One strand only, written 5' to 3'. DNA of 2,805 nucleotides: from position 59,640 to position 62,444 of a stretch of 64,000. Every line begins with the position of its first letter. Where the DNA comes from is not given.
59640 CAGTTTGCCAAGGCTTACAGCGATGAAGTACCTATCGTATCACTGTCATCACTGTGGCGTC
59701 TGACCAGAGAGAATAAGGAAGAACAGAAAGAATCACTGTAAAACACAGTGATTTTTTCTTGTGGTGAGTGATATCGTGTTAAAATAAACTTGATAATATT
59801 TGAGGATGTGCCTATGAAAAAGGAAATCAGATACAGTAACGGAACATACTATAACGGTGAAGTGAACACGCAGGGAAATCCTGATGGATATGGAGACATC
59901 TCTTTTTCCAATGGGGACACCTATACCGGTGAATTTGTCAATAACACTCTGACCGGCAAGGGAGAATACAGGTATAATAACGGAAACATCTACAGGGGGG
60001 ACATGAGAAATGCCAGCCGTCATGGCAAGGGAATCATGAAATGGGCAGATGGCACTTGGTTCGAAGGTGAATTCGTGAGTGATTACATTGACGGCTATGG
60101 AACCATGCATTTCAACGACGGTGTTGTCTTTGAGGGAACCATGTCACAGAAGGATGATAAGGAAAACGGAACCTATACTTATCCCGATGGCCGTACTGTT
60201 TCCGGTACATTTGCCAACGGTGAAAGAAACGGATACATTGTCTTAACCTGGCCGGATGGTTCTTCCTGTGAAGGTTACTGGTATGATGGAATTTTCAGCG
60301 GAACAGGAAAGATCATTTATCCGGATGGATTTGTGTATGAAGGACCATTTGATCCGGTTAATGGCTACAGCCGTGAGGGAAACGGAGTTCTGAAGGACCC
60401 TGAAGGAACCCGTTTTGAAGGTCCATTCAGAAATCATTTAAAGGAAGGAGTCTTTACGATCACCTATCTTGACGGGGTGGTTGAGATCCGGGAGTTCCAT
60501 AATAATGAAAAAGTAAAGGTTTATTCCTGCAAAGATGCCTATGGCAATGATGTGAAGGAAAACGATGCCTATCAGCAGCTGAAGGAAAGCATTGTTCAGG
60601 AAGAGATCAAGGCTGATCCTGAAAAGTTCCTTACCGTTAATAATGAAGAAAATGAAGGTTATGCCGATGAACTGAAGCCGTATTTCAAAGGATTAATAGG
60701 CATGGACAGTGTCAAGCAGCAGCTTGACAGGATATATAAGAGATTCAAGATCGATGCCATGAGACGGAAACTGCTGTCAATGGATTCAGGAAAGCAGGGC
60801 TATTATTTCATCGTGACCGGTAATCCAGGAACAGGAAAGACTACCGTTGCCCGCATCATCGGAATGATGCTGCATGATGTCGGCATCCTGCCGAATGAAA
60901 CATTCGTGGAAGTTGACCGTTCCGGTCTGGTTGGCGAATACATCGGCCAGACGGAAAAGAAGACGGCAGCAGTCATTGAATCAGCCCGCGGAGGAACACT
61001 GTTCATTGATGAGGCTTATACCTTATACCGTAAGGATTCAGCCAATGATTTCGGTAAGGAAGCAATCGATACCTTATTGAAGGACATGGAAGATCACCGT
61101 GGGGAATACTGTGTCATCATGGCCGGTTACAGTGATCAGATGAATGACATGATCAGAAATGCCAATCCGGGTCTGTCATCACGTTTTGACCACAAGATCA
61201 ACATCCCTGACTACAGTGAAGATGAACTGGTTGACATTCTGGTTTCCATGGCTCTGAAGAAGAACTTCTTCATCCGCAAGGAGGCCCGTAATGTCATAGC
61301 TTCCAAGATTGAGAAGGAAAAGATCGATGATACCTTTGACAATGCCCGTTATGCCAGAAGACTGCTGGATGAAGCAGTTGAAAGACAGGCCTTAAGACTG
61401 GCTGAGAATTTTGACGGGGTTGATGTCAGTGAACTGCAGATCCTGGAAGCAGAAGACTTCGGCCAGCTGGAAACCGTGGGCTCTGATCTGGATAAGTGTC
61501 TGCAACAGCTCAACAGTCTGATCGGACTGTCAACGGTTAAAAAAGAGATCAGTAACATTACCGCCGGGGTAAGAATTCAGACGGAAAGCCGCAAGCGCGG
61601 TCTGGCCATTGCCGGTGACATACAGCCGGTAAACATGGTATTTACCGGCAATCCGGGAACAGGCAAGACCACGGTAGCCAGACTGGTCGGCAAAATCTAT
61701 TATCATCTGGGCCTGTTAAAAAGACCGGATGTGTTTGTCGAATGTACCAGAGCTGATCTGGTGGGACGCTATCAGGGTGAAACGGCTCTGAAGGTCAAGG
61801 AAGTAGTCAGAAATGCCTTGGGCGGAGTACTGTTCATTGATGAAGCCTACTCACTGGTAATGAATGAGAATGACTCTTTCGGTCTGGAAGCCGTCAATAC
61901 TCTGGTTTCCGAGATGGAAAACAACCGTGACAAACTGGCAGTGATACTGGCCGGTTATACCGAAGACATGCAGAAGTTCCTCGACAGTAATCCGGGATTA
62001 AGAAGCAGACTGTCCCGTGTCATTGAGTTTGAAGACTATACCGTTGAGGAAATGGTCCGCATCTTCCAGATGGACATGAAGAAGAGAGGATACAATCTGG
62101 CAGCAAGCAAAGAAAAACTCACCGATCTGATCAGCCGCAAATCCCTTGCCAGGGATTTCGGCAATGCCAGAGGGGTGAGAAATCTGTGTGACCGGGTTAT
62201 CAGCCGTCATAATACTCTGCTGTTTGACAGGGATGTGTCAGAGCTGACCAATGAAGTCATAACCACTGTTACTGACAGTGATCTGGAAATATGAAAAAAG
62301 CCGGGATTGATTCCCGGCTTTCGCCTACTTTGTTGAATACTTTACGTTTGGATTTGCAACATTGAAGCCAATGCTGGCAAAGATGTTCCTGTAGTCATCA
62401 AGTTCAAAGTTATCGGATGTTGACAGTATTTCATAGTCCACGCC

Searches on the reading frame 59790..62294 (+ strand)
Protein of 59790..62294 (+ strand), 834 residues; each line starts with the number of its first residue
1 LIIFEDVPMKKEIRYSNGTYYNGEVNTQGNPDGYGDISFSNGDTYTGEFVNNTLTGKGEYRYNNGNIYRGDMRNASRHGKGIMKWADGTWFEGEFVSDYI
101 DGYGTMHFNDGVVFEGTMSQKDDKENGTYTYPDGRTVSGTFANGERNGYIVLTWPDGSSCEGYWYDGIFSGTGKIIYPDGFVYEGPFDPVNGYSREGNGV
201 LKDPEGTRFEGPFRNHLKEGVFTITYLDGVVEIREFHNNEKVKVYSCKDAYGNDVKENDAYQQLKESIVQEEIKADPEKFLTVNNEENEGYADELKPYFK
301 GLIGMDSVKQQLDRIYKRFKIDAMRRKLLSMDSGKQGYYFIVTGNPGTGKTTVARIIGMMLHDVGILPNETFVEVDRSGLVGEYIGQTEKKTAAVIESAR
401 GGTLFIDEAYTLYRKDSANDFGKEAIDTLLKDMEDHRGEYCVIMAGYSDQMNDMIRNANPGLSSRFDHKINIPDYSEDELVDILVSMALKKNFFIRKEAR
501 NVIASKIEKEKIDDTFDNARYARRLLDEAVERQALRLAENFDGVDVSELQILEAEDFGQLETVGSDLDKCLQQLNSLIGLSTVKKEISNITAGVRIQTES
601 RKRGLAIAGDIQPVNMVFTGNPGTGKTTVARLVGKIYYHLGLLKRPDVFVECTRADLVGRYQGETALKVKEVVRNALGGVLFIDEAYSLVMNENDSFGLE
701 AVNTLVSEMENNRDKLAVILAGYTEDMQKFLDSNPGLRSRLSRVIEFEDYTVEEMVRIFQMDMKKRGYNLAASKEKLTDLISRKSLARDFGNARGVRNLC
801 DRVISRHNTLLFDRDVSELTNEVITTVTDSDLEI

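Call 98: search_protein_families(library=pfam, proteins=[window:59790-62294:+], max_evalue=0.00001)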
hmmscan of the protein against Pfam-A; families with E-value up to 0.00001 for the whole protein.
window:59790-62294:+ (834 aa): 13 families
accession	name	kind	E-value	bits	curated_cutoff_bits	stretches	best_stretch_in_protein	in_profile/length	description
PF00004.35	AAA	-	4.3e-39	134.4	21.2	2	341-473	2-130/131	ATPase family associated with various cellular activities (AAA)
PF17866.7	AAA_lid_6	-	4.8e-22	78.2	24.3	2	497-557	1-60/60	AAA lid domain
PF02493.26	MORN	-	2.7e-20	71.4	22.5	0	45-66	1-22/23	MORN repeat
PF13401.12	AAA_22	-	9.5e-11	42.6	27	0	616-724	8-124/130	AAA domain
PF20720.3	nSTAND3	-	2.8e-08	34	27.2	0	339-397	19-72/155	Novel STAND NTPase 3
PF07728.20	AAA_5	-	1.2e-07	32.3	22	0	616-711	2-92/139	AAA domain (dynein-related subfamily)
PF13238.12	AAA_18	-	3.4e-07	31.2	29.4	0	341-366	2-26/128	AAA domain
PF13245.12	AAA_19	-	6e-07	30.2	25.1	0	606-641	4-39/134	AAA domain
PF00158.32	Sigma54_activat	-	1.5e-06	28.4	20.2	0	339-410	24-103/168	Sigma-54 interaction domain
PF13604.12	AAA_30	-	2e-06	28.1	27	0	616-717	21-120/191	AAA domain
PF00910.28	RNA_helicase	-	3.1e-06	28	21.5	0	617-676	2-62/105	RNA helicase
PF01078.27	Mg_chelatase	-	4.1e-06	26.8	20.3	0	602-636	12-45/207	Magnesium chelatase, subunit ChlI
PF09848.15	SLFN-g3_helicase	-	4.7e-06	26.6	24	0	339-431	3-112/354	Schlafen group 3, DNA/RNA helicase domain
